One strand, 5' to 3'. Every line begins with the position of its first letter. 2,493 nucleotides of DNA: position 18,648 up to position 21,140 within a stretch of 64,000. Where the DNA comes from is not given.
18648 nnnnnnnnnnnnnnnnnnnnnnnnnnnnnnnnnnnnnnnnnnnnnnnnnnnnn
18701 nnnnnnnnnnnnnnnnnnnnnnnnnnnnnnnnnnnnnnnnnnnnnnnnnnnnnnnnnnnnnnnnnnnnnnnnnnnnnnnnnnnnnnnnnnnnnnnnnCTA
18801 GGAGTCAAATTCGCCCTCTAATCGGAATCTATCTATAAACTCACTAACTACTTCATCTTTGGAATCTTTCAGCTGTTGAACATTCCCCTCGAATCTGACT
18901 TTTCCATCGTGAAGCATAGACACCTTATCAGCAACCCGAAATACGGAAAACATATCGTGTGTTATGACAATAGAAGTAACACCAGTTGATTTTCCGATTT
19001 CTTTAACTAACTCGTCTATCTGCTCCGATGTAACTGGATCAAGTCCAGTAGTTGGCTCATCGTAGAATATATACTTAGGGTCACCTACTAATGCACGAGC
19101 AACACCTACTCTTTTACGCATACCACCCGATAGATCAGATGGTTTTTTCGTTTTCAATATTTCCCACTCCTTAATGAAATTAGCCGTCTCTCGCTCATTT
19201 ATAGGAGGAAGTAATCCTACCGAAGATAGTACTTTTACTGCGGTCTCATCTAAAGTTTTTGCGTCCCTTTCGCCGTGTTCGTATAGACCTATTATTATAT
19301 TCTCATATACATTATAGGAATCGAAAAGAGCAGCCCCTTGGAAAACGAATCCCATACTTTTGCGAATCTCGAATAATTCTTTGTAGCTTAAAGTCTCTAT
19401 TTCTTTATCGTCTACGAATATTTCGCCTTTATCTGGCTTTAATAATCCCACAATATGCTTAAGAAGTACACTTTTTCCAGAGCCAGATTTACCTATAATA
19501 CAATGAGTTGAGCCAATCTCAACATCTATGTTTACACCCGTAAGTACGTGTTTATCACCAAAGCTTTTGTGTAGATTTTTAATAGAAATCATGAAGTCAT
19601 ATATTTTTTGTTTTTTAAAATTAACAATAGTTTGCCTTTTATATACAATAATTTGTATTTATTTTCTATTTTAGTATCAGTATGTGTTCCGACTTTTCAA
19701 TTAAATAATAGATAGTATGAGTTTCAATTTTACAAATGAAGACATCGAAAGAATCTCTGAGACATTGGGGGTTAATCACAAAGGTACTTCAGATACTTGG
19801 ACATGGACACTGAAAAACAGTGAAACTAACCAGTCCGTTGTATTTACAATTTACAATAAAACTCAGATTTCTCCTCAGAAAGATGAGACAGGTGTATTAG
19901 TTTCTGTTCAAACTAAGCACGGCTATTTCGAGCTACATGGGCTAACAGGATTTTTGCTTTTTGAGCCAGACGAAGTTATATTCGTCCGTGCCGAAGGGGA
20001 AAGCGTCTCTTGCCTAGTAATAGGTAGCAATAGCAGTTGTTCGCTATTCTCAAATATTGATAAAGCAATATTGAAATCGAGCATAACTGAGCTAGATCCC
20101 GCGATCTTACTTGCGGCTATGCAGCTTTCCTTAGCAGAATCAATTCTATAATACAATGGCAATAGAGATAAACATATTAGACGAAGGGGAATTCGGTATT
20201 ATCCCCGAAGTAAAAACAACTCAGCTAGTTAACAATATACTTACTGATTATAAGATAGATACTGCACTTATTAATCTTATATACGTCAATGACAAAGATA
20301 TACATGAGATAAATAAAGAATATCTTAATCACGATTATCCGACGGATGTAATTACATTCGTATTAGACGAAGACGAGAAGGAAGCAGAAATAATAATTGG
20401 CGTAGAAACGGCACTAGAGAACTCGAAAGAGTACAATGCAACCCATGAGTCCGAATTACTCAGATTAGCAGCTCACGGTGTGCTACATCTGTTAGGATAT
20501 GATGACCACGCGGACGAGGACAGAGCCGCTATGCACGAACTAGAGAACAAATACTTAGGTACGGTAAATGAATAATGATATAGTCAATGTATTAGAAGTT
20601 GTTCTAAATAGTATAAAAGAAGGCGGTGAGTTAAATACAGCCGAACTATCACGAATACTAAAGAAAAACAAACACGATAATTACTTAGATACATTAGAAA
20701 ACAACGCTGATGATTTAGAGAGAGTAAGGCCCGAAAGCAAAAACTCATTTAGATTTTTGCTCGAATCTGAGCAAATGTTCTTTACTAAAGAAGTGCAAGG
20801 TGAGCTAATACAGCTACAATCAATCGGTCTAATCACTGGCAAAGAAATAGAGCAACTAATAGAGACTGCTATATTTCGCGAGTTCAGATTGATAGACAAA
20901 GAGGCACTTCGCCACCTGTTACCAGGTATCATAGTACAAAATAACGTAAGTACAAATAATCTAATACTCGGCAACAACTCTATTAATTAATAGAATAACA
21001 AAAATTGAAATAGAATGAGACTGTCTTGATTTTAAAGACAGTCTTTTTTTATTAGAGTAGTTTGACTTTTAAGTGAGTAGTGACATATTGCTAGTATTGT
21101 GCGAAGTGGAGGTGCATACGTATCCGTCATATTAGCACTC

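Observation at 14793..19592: Omp85-family gene followed by translationally coupled tandem paralogs encoding ~300-aa secreted proteins, overlapped convergently by a lone MlaF-like ABC ATPase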

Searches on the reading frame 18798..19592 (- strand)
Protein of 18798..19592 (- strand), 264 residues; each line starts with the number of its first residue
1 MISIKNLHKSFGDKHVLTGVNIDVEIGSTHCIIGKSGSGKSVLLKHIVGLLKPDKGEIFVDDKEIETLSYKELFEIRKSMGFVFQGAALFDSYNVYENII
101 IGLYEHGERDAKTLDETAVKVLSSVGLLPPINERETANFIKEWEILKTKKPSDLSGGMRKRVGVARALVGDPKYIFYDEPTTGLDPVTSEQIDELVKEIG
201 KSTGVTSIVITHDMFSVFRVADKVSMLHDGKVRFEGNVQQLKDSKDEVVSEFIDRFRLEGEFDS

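Call 3: search_protein_families(library=pfam, proteins=[window:18798-19592:-], max_evalue=1)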
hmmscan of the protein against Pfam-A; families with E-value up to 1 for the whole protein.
window:18798-19592:- (264 aa): 18 families
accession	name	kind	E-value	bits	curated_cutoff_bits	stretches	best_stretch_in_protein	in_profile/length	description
PF00005.33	ABC_tran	-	4.7e-29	102.2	25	1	17-182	1-137/137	ABC transporter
PF13304.12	AAA_21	-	8.1e-06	26.5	27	2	30-93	2-63/304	AAA domain, putative AbiEii toxin, Type IV TA system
PF01637.24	ATPase_2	-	0.00039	20.7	33.2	1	30-78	23-72/225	ATPase domain predominantly from Archaea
PF13555.12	AAA_29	-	0.0004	20.5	27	1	17-55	12-50/61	P-loop containing region of AAA domain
PF02463.25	SMC_N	-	0.0024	17.8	40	0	28-47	25-44/220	RecF/RecN/SMC N terminal domain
PF13175.12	AAA_15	-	0.0025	17.9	32.1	1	24-71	19-71/374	AAA ATPase domain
PF05729.18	NACHT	-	0.0034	17.7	26.7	1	29-53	2-26/167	NACHT domain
PF25199.1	nSTAND_NTPase5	-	0.023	14.9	34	1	29-75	43-92/145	Novel STAND NTPase 5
PF03193.22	RsgA_GTPase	-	0.033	14.4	30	1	28-60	107-139/174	RsgA GTPase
PF01935.23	DUF87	-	0.036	14.6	23.2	1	20-60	14-57/220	Helicase HerA, central domain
PF12846.13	AAA_10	-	0.062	12.8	27.5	1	29-74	23-68/362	AAA-like domain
PF19044.6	P-loop_TraG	-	0.075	12.1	25.8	1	30-84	32-83/413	TraG P-loop domain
PF13401.12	AAA_22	-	0.083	13.7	27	1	31-53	9-31/130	AAA domain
PF00437.27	T2SSE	-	0.12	11.5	24.9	1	32-60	147-175/370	Type II/IV secretion system protein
PF24883.2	NPHP3_N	-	0.13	12.9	24.8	1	31-54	26-49/164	Nephrocystin 3, N-terminal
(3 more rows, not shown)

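Call 4: search_protein_families(library=ncbifam, proteins=[window:18798-19592:-], max_evalue=1)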
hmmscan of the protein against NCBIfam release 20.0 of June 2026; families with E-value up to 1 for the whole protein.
window:18798-19592:- (264 aa): 194 families (the best 25 are shown)
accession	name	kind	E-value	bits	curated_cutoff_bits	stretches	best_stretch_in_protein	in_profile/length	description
NF008809.0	PRK11831.1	equivalog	6e-51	173.3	441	1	2-255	9-246/270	phospholipid ABC transporter ATP-binding protein MlaF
TIGR04521.1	ECF_ATPase_2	equivalog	2.8e-48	164.4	330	1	13-248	17-239/279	energy-coupling factor transporter ATPase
TIGR02315.1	ABC_phnC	equivalog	6.1e-47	160.1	266.1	1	1-245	1-237/243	phosphonate ABC transporter ATP-binding protein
TIGR00972.1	3a0107s01c2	equivalog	1.1e-43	149.4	343.2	1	2-253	2-243/248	phosphate ABC transporter ATP-binding protein PstB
TIGR02982.1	heterocyst_DevA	subfamily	6.6e-43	146.8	295.8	1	2-232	2-219/220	ABC exporter ATP-binding subunit, DevA family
TIGR02211.1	LolD_lipo_ex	equivalog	1.1e-42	146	307.75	1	2-232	2-219/221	lipoprotein-releasing ABC transporter ATP-binding protein LolD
TIGR01186.1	proV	subfamily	3.7e-42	144.7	326.6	1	12-259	4-236/363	betaine/proline/choline family ABC transporter ATP-binding protein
TIGR03410.1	urea_trans_UrtE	equivalog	2.8e-41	141.5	285.8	1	3-244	2-222/230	urea ABC transporter ATP-binding subunit UrtE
TIGR00968.1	3a0106s01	subfamily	4.4e-41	141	342.75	1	2-253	1-231/237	sulfate ABC transporter ATP-binding protein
TIGR02314.1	ABC_MetN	equivalog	1.7e-40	139.1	499.7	1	1-253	1-241/343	methionine ABC transporter ATP-binding protein MetN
TIGR02673.1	FtsE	equivalog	1.9e-40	138.8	264.85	1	1-231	1-214/214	cell division ATP-binding protein FtsE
TIGR03265.1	PhnT2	equivalog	2.7e-40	138.7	457.7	1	2-255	5-237/353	putative 2-aminoethylphosphonate ABC transporter ATP-binding protein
NF010155.0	PRK13634.1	equivalog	6.4e-40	137.3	413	1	13-250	19-242/290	energy-coupling factor ABC transporter ATP-binding protein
NF040933.2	ABC_arch_GlcV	equivalog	8e-40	136.8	450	1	2-245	3-233/357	glucose ABC transporter ATP-binding protein GlcV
NF043075.1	MMSYN1_0197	equivalog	2.1e-39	135.4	550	1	1-254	2-234/341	spermidine/putrescine ABC transporter ATP-binding protein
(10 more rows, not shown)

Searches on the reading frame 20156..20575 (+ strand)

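Call 3: search_protein_families(library=pfam, proteins=[window:20156-20575:+], max_evalue=1)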
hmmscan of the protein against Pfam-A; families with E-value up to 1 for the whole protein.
window:20156-20575:+ (139 aa): 2 families
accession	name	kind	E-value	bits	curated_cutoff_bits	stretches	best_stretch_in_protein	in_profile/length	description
PF02130.23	YbeY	-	9.4e-30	103.6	25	1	22-134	12-126/129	Endoribonuclease YbeY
PF14265.11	DUF4355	-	0.29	11.8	25.4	0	22-51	71-100/124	Capsid assembly scaffolding protein Gp46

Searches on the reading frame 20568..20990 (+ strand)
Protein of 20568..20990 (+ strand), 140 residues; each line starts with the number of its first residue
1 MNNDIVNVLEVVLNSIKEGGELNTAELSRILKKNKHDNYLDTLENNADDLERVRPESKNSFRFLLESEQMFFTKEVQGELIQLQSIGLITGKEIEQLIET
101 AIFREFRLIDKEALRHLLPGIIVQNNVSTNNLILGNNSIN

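Call 3: search_protein_families(library=pfam, proteins=[window:20568-20990:+], max_evalue=1)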
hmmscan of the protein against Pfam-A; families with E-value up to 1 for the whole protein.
window:20568-20990:+ (140 aa): 5 families
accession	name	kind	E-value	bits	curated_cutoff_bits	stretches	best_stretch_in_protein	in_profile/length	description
PF04361.18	DUF494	-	1.9e-07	31.5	22.6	1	38-117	43-122/153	Protein of unknown function (DUF494)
PF07308.18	DUF1456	-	0.001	19.7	27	0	19-41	27-49/68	Protein of unknown function (DUF1456)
PF01209.24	Ubie_methyltran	-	0.015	15.1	20.1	1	4-82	131-209/233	ubiE/COQ5 methyltransferase family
PF13292.11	DXP_synthase_N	-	0.029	14.1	21.2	1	9-116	164-271/274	1-deoxy-D-xylulose-5-phosphate synthase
PF22131.1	CjCas9_PI_CTD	-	0.27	12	21.9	0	58-87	35-63/76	CRISPR-associated endonuclease CjCas9 PI-CTD domain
